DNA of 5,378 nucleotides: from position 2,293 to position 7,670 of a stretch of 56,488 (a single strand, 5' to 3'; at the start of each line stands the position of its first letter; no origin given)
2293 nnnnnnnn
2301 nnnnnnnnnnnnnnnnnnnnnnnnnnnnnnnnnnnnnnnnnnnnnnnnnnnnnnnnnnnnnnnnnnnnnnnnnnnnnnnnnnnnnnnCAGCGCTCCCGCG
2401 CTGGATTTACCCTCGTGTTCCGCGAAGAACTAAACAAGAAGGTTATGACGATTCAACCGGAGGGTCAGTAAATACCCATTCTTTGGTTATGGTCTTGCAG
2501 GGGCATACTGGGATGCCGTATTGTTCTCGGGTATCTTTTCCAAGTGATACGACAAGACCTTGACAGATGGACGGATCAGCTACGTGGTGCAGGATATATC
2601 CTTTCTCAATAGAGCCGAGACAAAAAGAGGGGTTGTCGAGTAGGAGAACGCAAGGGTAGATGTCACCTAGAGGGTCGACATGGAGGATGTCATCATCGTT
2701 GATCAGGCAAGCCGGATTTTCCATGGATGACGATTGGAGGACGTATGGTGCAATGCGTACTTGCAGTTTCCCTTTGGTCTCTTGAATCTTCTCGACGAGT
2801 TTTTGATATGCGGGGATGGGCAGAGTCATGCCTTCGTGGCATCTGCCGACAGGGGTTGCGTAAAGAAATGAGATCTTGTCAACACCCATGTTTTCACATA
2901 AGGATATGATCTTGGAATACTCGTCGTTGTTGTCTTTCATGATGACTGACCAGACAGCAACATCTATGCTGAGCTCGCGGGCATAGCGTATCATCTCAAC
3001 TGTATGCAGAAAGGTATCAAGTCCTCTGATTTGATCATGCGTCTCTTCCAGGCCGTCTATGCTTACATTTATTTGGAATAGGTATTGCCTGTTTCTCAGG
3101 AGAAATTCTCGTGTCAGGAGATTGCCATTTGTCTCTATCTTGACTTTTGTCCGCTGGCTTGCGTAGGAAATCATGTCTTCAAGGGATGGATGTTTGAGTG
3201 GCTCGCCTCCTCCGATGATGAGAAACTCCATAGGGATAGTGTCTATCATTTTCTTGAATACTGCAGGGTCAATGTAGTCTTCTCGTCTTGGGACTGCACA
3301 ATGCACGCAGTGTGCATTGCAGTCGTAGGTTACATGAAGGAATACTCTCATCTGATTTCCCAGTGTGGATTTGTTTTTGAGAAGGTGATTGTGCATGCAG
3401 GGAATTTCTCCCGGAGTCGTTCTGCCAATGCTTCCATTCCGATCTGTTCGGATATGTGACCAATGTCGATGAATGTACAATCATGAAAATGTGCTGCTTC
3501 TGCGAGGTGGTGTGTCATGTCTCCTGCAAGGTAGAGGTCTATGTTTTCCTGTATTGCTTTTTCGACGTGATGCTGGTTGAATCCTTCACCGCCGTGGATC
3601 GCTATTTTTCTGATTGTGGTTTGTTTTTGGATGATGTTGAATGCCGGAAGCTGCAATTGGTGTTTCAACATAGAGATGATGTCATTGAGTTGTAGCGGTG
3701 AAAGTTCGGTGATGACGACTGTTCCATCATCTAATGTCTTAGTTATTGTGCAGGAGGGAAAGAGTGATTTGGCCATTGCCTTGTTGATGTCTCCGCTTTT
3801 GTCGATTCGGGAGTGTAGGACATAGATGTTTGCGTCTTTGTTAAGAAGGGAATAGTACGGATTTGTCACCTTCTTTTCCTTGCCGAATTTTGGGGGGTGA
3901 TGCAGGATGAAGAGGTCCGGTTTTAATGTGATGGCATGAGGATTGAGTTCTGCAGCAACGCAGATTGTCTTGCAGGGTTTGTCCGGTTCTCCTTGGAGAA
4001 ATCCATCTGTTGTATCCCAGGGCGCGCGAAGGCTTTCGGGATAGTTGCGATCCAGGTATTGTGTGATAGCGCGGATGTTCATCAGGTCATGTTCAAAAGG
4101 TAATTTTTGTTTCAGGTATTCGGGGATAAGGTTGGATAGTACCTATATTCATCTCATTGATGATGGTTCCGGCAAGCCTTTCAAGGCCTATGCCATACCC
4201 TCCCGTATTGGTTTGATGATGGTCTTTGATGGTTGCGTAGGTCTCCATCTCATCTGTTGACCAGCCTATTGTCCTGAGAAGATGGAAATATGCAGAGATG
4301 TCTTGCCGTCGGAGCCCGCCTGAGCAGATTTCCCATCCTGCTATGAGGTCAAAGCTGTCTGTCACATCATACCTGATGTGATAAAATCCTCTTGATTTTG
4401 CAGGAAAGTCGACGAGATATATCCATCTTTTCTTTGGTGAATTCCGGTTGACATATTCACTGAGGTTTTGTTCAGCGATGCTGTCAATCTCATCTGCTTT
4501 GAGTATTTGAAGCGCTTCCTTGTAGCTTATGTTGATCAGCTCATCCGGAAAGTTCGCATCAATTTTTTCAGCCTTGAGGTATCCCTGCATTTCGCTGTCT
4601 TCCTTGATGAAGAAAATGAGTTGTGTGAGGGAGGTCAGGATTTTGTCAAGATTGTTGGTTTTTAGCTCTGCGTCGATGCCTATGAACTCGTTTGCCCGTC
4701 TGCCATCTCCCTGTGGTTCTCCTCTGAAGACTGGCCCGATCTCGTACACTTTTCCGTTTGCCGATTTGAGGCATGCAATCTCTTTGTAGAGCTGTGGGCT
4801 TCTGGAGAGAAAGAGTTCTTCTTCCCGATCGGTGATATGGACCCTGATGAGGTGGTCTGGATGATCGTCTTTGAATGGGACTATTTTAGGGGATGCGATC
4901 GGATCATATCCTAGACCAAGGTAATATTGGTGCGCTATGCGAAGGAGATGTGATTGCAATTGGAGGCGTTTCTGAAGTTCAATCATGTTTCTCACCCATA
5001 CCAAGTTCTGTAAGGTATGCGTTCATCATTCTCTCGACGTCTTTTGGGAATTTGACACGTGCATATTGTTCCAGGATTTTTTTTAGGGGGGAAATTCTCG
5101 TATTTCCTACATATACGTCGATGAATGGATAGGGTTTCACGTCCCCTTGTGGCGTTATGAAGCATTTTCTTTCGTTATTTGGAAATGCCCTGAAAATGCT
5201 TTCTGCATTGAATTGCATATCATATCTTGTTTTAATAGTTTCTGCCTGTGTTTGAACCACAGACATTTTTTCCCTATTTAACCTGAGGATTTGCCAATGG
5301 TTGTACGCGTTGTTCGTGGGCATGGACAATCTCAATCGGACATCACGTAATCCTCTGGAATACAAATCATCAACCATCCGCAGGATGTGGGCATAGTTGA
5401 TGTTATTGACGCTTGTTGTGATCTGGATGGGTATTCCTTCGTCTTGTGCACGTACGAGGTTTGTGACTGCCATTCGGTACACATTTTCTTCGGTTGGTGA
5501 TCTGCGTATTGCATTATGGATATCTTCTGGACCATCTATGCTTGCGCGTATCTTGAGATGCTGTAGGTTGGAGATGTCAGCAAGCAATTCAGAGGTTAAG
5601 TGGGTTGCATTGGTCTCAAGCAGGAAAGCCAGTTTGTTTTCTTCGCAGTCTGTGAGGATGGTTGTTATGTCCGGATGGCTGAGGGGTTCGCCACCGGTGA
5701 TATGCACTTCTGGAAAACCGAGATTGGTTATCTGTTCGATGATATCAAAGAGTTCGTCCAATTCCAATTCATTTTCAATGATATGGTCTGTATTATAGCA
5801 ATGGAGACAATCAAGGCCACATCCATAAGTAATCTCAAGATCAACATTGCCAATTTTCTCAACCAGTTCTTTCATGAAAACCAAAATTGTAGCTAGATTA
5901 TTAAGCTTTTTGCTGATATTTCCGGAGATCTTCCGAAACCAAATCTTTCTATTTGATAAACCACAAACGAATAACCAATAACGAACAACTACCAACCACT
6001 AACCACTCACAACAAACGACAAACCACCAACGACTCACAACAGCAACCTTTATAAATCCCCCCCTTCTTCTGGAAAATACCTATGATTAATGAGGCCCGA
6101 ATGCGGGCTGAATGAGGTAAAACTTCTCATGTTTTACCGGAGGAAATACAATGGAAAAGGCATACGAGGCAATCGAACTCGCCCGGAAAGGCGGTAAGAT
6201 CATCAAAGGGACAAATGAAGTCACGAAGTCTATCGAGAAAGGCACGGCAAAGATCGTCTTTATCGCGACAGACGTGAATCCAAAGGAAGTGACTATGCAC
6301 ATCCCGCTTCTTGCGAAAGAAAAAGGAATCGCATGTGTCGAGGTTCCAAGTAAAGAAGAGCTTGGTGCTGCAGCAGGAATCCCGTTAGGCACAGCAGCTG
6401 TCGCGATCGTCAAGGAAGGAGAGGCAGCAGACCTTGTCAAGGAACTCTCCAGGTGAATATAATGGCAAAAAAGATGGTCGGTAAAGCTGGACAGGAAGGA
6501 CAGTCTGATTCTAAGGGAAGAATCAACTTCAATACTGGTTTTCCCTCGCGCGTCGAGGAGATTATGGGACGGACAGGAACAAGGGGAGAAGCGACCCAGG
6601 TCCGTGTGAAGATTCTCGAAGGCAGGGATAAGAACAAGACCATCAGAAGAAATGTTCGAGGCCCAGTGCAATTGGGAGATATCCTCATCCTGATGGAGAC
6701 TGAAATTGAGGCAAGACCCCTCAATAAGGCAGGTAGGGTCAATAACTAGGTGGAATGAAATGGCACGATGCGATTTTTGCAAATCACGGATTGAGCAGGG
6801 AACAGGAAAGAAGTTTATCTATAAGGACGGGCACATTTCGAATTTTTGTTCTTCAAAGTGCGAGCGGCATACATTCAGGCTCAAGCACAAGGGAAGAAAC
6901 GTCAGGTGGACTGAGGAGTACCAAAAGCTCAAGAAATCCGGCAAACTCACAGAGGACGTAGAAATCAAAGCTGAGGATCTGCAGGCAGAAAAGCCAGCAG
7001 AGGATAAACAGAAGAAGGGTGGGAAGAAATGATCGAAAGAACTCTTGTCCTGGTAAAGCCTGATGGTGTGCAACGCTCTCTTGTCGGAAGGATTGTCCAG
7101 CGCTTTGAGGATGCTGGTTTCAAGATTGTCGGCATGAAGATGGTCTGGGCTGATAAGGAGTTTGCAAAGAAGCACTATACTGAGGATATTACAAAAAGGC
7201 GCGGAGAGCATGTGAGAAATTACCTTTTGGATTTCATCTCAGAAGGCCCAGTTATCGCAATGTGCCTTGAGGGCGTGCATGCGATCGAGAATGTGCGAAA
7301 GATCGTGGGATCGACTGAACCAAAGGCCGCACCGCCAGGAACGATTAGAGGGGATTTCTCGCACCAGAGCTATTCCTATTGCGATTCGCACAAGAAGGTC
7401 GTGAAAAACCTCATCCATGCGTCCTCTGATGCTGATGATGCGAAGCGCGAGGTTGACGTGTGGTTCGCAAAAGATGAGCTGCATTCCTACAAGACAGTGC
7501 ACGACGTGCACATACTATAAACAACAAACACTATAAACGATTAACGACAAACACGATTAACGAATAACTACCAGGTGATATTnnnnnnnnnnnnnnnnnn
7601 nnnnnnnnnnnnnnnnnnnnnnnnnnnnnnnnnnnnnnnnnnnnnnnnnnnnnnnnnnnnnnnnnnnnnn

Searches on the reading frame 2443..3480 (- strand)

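Call 10: search_protein_families(library=pfam, proteins=[window:2443-3480:-], max_evalue=0.01)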
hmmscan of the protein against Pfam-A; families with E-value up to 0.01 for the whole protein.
window:2443-3480:- (345 aa): 1 family
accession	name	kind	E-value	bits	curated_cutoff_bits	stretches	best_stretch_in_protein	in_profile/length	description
PF04055.27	Radical_SAM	-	7e-17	62.5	29.5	1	50-191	3-162/166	Radical SAM superfamily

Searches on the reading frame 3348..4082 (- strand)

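Call 10: search_protein_families(library=pfam, proteins=[window:3348-4082:-], max_evalue=0.01)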
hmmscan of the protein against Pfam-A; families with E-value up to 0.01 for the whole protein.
window:3348-4082:- (244 aa): 1 family
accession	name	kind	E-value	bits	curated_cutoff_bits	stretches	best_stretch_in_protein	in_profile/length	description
PF01784.24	DUF34_NIF3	-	2.6e-36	126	23.4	1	1-238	1-253/256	Duf34/NIF3 (NGG1p interacting factor 3)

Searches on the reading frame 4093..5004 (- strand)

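Call 10: search_protein_families(library=pfam, proteins=[window:4093-5004:-], max_evalue=0.01)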
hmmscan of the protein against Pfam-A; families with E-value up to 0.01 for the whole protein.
window:4093-5004:- (303 aa): 1 family
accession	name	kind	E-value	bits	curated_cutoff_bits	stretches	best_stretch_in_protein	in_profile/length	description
PF00152.25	tRNA-synt_2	-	1.7e-35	123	25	1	9-295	17-306/308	tRNA synthetases class II (D, K and N)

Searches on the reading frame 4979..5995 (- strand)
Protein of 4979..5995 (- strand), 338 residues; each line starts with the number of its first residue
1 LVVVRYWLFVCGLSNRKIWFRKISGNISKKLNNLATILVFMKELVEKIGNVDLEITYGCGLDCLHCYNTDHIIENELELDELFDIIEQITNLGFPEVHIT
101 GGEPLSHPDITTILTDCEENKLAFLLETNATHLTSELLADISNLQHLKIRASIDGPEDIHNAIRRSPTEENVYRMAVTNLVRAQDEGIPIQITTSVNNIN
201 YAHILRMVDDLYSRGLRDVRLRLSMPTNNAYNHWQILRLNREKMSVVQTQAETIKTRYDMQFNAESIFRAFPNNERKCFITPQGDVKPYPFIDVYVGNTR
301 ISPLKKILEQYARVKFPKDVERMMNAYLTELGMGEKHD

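Call 10: search_protein_families(library=pfam, proteins=[window:4979-5995:-], max_evalue=0.01)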
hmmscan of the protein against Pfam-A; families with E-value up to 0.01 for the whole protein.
window:4979-5995:- (338 aa): 2 families
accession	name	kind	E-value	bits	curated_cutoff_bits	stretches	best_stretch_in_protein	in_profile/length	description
PF04055.27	Radical_SAM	-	1.8e-18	67.7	29.5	1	54-210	2-165/166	Radical SAM superfamily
PF13353.11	Fer4_12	-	0.00024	21.9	22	1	57-144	13-100/137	4Fe-4S single cluster domain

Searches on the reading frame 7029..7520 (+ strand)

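Call 10: search_protein_families(library=pfam, proteins=[window:7029-7520:+], max_evalue=0.01)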
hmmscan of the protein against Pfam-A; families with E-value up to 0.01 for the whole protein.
window:7029-7520:+ (163 aa): 1 family
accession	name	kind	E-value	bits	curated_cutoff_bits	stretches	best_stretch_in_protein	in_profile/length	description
PF00334.24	NDK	-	1.2e-43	148.6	27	1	3-150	1-134/135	Nucleoside diphosphate kinase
